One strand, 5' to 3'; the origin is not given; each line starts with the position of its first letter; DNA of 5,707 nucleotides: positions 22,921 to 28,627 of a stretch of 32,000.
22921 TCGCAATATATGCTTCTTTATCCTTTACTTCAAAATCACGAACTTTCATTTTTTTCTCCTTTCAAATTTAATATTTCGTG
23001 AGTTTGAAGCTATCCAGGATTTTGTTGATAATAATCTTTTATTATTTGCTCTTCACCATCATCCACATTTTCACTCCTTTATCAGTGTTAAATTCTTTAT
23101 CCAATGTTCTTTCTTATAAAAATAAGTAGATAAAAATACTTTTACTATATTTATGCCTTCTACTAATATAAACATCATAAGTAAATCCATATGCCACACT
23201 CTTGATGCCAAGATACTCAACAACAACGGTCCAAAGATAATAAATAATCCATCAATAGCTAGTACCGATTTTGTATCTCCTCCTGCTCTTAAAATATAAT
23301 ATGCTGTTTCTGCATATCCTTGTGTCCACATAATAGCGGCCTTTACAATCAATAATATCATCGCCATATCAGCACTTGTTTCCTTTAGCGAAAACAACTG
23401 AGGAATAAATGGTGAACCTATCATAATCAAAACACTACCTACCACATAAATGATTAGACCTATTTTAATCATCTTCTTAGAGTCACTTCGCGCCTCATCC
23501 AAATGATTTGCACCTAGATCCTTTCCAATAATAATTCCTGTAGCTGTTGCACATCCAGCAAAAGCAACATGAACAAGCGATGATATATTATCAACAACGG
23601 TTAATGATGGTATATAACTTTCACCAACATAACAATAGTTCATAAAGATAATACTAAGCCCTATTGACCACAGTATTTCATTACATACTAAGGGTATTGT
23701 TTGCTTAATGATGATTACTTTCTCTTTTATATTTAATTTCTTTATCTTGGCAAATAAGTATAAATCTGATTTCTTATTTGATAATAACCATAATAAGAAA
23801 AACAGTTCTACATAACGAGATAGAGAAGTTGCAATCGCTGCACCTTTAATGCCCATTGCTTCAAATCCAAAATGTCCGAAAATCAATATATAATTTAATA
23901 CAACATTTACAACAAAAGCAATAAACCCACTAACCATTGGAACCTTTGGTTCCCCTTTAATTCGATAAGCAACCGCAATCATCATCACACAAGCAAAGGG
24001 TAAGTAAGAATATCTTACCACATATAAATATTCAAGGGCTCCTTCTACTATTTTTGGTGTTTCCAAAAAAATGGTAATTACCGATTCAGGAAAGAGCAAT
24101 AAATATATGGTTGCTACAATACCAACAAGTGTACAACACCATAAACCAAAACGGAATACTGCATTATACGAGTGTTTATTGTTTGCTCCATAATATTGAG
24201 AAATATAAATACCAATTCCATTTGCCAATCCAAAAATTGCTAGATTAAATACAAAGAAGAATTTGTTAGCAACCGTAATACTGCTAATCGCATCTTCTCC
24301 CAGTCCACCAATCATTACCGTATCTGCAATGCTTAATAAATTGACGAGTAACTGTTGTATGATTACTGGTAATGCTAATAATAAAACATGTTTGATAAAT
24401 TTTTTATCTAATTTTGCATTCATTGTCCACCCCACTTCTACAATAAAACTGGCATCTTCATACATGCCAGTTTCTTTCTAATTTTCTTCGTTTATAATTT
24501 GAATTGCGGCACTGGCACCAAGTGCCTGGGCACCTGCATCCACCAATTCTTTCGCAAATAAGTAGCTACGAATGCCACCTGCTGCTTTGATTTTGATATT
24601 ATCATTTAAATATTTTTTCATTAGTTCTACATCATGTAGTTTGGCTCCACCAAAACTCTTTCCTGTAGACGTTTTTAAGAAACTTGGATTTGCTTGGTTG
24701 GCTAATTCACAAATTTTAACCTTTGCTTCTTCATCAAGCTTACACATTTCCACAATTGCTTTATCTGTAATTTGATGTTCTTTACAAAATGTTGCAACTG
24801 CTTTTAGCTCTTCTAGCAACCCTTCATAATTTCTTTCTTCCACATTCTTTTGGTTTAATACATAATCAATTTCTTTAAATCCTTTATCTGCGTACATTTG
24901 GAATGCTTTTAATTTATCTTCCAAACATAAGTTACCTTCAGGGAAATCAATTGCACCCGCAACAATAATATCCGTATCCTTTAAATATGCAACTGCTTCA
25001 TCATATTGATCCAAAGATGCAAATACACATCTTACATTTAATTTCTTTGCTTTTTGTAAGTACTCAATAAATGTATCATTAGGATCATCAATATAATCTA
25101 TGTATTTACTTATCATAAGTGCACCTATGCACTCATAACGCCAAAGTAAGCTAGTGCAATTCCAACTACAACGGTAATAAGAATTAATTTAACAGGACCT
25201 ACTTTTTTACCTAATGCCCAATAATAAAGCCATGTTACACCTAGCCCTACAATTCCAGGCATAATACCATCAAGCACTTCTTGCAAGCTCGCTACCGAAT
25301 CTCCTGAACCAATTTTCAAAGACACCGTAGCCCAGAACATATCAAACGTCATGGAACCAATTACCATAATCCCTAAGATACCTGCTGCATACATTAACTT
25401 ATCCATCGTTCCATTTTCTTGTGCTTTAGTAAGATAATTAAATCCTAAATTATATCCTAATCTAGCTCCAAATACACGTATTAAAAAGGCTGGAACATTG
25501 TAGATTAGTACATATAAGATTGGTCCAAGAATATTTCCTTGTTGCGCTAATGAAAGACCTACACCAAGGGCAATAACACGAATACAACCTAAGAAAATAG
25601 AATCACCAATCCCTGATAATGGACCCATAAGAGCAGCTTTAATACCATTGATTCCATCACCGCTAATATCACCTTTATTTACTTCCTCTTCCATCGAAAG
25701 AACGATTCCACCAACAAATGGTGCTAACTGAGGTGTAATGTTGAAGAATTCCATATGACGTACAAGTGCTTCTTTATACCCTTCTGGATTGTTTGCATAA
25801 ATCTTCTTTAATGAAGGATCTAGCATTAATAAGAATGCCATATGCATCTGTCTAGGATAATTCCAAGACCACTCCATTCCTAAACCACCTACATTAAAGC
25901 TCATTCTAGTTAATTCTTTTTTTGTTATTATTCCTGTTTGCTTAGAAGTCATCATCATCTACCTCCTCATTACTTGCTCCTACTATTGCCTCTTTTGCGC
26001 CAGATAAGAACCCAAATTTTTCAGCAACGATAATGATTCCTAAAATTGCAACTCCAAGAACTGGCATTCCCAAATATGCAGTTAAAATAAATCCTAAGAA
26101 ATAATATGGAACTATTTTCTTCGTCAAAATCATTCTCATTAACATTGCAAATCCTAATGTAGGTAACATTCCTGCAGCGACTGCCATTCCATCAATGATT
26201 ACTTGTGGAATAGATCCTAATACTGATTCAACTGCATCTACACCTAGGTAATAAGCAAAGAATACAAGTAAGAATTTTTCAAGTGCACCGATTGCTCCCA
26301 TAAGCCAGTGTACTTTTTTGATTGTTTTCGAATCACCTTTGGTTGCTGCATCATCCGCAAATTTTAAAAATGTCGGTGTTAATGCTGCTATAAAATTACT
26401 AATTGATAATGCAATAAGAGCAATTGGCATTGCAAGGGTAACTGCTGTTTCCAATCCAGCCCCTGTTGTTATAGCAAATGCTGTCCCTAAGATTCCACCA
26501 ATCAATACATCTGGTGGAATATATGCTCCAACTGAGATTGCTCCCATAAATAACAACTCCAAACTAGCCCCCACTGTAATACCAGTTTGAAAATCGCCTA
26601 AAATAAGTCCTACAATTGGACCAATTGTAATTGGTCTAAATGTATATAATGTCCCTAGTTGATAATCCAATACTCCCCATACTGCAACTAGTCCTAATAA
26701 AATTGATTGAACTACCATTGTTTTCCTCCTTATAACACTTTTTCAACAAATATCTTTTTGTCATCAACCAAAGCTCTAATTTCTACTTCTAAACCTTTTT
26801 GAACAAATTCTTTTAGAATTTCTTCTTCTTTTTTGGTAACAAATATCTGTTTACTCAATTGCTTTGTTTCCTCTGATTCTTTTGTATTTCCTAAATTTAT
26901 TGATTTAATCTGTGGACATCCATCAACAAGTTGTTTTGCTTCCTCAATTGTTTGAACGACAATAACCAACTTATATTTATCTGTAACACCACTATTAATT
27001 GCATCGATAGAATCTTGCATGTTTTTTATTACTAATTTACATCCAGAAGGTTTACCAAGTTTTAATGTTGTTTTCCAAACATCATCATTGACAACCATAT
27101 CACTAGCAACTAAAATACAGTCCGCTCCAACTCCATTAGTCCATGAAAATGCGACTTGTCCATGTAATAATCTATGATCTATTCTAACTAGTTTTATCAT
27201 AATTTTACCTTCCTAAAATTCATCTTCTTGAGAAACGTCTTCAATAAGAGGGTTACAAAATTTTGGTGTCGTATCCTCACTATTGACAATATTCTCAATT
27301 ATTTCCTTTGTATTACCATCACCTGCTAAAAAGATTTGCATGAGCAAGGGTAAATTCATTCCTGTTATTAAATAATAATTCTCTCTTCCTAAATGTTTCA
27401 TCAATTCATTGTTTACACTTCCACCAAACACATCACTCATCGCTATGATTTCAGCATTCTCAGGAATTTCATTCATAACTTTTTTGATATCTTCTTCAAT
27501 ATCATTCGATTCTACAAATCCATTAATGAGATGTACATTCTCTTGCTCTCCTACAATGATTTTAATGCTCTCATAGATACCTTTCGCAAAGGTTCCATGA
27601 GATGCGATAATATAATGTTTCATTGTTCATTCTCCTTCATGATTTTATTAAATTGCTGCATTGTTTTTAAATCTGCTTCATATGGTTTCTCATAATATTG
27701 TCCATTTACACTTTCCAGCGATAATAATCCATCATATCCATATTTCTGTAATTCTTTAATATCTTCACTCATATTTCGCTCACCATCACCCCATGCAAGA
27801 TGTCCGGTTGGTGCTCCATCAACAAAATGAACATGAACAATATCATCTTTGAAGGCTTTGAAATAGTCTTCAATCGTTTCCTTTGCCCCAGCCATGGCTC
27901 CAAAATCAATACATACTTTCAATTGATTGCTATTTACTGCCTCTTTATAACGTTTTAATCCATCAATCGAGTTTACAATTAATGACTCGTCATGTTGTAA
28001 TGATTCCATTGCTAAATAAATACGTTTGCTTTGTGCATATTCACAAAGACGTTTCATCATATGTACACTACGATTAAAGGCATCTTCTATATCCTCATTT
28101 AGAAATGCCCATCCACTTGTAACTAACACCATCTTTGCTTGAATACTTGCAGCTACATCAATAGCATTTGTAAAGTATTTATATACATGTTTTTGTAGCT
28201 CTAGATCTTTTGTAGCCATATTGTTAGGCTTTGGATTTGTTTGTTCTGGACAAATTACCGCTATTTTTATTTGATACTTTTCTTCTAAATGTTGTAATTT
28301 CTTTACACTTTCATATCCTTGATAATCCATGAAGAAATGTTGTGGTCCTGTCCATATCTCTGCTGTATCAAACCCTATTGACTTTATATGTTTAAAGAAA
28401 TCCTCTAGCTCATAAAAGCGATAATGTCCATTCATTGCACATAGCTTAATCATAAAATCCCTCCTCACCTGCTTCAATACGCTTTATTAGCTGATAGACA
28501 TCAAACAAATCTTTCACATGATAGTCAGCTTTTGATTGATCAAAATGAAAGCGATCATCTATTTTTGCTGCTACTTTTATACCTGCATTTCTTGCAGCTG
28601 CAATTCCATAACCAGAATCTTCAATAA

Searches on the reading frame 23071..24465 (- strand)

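Call 76: search_protein_families(library=pfam, proteins=[window:23071-24465:-], max_evalue=0.00001)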
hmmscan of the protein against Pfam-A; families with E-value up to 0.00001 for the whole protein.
window:23071-24465:- (464 aa): 2 families
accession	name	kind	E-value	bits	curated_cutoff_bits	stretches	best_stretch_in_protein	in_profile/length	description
PF01554.23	MatE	-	1.5e-46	158.4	24.9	2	33-193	1-161/161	MatE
PF03023.19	MurJ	-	1.3e-11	44.2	27.4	1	12-253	188-422/451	Lipid II flippase MurJ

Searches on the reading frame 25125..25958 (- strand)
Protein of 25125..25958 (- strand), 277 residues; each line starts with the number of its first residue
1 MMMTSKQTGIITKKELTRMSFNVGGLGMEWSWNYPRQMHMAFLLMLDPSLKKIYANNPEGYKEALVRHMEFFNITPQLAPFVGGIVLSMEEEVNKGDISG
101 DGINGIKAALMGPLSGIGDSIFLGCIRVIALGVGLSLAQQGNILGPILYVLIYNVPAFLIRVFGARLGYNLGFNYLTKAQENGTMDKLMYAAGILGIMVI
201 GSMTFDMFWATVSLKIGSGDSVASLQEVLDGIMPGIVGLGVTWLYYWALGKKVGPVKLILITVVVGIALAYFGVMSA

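Call 76: search_protein_families(library=pfam, proteins=[window:25125-25958:-], max_evalue=0.00001)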
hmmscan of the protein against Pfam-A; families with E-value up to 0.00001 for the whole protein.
window:25125-25958:- (277 aa): 1 family
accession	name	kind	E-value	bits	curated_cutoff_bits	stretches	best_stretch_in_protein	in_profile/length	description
PF03613.19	EIID-AGA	-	7.1e-90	301.2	25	1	11-275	2-265/265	PTS system mannose/fructose/sorbose family IID component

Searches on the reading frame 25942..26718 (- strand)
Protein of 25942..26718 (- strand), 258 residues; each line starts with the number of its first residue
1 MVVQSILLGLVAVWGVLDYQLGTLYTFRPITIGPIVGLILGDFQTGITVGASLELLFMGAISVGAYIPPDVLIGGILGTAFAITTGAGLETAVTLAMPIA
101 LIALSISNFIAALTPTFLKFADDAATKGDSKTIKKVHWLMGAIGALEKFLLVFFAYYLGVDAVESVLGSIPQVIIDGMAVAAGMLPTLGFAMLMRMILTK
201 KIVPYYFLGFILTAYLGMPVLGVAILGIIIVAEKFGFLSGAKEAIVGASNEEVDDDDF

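Call 76: search_protein_families(library=pfam, proteins=[window:25942-26718:-], max_evalue=0.00001)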
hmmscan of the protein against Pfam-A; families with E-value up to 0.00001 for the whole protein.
window:25942-26718:- (258 aa): 1 family
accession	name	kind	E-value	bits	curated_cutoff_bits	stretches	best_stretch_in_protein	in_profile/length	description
PF03609.19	EII-Sor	-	5.2e-70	235.9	26.3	1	2-231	1-231/233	PTS system sorbose-specific iic component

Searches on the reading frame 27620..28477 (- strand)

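Call 76: search_protein_families(library=pfam, proteins=[window:27620-28477:-], max_evalue=0.00001)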
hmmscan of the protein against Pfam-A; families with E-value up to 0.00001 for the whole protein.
window:27620-28477:- (285 aa): 1 family
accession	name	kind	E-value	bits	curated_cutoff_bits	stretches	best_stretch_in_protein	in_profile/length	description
PF01261.30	AP_endonuc_2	-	5.6e-36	124.9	31.1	1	28-274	1-247/249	Xylose isomerase-like TIM barrel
